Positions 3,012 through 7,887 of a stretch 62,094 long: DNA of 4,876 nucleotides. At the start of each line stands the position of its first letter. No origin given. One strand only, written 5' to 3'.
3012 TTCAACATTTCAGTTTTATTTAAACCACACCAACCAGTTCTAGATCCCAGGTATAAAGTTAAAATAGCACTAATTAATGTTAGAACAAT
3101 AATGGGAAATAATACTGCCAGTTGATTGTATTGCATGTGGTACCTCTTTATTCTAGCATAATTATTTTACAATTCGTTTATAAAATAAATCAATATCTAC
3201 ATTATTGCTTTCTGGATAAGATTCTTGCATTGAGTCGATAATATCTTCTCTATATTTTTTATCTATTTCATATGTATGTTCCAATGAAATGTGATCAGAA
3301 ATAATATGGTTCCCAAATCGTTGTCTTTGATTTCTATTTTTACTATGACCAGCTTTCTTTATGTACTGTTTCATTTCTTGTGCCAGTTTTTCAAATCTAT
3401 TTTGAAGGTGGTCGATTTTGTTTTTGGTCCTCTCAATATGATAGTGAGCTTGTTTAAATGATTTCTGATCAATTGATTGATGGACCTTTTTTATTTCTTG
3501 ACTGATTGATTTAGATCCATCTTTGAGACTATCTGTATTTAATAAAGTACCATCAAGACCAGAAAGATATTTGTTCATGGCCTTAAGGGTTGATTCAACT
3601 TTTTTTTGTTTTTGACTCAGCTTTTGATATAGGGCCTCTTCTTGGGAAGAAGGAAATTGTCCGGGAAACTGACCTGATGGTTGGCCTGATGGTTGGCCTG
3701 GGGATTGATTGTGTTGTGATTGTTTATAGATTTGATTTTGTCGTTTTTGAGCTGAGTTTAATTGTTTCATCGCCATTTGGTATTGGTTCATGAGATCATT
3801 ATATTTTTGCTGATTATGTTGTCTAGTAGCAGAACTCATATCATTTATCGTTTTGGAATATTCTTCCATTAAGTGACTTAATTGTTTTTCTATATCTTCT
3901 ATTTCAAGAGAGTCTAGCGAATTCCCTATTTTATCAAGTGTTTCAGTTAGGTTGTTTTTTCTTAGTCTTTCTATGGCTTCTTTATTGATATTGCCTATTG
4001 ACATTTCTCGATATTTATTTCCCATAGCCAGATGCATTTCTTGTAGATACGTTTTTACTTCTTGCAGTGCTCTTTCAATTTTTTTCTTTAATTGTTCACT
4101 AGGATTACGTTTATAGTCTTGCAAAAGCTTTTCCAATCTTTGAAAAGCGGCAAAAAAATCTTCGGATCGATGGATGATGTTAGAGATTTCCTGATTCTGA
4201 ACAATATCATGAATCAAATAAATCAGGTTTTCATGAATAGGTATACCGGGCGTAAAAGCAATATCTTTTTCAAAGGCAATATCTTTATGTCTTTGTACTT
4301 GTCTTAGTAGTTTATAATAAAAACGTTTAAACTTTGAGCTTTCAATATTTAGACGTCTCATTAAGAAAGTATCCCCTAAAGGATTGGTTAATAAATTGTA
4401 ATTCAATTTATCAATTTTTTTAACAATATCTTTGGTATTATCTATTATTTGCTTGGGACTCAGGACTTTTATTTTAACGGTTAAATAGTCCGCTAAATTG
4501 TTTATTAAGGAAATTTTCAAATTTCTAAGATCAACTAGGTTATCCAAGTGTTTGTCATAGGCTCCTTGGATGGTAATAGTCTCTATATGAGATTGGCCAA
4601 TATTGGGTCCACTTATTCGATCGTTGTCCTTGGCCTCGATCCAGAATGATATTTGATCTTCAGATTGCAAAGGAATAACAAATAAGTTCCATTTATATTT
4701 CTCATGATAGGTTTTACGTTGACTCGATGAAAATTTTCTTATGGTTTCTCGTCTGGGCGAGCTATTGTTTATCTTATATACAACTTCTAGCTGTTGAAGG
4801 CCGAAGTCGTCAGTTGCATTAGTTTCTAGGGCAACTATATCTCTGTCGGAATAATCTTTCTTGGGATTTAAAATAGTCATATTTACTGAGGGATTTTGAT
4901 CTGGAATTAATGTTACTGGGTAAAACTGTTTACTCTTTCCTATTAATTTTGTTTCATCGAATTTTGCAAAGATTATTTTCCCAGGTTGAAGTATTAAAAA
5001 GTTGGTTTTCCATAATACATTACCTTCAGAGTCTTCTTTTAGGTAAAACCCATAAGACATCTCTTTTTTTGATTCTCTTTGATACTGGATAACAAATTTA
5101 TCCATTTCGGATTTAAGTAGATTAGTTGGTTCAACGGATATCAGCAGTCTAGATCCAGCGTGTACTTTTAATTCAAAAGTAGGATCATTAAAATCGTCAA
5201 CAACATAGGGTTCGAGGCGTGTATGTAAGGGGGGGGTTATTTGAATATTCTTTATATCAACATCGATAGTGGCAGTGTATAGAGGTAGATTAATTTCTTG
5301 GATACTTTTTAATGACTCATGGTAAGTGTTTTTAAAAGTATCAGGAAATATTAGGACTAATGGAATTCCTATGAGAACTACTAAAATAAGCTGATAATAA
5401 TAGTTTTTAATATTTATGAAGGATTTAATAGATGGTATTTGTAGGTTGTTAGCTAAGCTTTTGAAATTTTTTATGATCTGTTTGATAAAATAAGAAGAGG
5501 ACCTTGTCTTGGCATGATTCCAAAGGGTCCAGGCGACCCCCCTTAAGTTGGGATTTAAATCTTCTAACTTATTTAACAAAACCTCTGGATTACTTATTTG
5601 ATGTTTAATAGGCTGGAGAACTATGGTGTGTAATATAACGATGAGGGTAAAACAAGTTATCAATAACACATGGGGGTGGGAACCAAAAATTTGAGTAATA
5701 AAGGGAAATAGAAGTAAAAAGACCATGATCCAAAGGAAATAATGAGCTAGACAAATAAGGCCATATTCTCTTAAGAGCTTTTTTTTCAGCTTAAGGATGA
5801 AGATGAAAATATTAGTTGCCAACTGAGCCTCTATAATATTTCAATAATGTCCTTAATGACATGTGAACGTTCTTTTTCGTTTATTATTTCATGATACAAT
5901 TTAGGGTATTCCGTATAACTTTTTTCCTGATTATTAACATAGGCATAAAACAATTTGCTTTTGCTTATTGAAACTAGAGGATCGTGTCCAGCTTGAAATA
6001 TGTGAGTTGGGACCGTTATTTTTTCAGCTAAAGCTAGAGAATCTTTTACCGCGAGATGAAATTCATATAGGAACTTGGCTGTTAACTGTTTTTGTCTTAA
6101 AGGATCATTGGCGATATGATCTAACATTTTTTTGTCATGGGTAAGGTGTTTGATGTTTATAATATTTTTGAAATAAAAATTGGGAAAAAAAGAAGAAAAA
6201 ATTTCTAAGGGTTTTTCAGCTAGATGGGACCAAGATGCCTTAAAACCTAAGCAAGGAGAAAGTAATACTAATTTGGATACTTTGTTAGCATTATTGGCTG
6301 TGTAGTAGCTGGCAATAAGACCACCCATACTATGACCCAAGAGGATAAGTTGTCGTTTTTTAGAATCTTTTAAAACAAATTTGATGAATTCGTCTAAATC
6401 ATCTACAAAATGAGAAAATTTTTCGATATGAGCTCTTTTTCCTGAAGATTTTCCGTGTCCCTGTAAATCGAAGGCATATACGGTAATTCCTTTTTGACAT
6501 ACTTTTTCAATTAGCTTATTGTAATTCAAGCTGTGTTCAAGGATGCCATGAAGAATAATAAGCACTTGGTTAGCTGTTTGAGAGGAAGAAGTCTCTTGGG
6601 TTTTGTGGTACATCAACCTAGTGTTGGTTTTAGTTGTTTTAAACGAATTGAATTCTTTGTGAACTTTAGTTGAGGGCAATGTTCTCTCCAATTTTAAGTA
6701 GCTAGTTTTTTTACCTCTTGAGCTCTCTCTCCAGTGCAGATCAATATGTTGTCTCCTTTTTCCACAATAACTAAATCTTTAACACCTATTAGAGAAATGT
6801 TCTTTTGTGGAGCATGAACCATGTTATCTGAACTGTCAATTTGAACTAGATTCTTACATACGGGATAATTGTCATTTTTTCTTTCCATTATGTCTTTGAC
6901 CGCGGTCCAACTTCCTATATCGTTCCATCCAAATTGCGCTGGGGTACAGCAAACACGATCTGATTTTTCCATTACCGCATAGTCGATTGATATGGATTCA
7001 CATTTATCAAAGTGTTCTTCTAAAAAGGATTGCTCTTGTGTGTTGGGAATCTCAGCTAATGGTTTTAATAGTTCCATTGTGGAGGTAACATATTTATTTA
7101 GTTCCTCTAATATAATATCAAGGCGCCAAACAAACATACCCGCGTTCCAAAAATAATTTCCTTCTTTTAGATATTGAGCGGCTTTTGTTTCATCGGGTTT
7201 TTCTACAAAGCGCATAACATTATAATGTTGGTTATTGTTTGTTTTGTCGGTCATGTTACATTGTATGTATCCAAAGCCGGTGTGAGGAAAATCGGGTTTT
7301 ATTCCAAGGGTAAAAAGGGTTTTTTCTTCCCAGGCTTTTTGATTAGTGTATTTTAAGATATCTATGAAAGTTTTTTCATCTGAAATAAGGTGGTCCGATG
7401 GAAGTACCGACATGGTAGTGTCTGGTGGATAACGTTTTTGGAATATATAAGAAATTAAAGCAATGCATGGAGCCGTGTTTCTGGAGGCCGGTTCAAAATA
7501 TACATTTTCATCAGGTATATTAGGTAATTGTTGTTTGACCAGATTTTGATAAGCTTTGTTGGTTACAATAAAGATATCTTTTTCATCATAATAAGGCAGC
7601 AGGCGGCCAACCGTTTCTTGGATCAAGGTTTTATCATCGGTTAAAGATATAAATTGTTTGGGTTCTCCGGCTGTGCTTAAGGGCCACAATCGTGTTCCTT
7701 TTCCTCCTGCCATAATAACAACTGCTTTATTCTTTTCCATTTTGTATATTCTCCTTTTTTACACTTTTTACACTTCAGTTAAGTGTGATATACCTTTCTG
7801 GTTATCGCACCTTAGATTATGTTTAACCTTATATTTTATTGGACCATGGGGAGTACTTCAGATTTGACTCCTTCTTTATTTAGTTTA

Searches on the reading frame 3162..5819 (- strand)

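Call 16: search_protein_families(library=pfam, proteins=[window:3162-5819:-], max_evalue=0.00001)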
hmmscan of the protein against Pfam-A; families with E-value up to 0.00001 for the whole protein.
window:3162-5819:- (885 aa): 1 family
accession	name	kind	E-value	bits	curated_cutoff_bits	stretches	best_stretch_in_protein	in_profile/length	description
PF13779.11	DUF4175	-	1.5e-13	50.1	27.3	1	194-360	190-333/825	Domain of unknown function (DUF4175)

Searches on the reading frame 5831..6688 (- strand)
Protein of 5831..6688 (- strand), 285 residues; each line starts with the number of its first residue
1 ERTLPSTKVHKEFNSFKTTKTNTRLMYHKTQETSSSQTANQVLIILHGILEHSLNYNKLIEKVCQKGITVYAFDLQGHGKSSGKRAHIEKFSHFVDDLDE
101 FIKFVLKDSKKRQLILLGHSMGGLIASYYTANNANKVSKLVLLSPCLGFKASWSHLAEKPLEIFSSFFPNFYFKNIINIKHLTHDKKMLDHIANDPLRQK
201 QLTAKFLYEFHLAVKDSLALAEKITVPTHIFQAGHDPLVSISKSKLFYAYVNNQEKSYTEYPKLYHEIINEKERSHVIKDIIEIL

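Call 69: search_protein_families(library=pfam, proteins=[window:5831-6688:-], max_evalue=0.00001)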
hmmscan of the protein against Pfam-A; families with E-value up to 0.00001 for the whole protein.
window:5831-6688:- (285 aa): 7 families
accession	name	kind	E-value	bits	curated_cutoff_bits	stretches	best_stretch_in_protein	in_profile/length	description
PF12146.15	Hydrolase_4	-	1.5e-67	227.8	27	1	39-273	3-239/239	Serine aminopeptidase, S33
PF00561.26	Abhydrolase_1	-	4.2e-28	99.1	25.8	1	42-175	2-131/245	alpha/beta hydrolase fold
PF12697.13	Abhydrolase_6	-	3e-14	54.6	26.3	1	43-161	1-101/217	Alpha/beta hydrolase family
PF20408.4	Abhydrolase_11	-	1e-06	29.1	27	1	44-141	6-103/193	Alpha/beta hydrolase domain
PF10230.15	LIDHydrolase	-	5.1e-06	26.9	27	1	56-147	21-120/262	Lipid-droplet associated hydrolase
PF02089.21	Palm_thioest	-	8.2e-06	26.1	26.8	0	44-259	3-221/254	Palmitoyl protein thioesterase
PF03096.20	Ndr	-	9.4e-06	25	23.3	0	41-159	24-145/283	Ndr family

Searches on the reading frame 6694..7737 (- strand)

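Call 69: search_protein_families(library=pfam, proteins=[window:6694-7737:-], max_evalue=0.00001)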
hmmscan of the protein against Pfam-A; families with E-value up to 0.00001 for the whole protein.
window:6694-7737:- (347 aa): 3 families
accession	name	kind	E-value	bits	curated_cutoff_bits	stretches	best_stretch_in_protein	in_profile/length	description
PF00483.29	NTP_transferase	-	3.6e-46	158.2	21.2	1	6-285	2-240/245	Nucleotidyl transferase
PF22640.1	ManC_GMP_beta-helix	-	1.2e-14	54.3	27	1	296-345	2-51/55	MannoseP isomerase/GMP-like beta-helix domain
PF12804.13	NTP_transf_3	-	1e-06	29.4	27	1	6-81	1-70/160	MobA-like NTP transferase domain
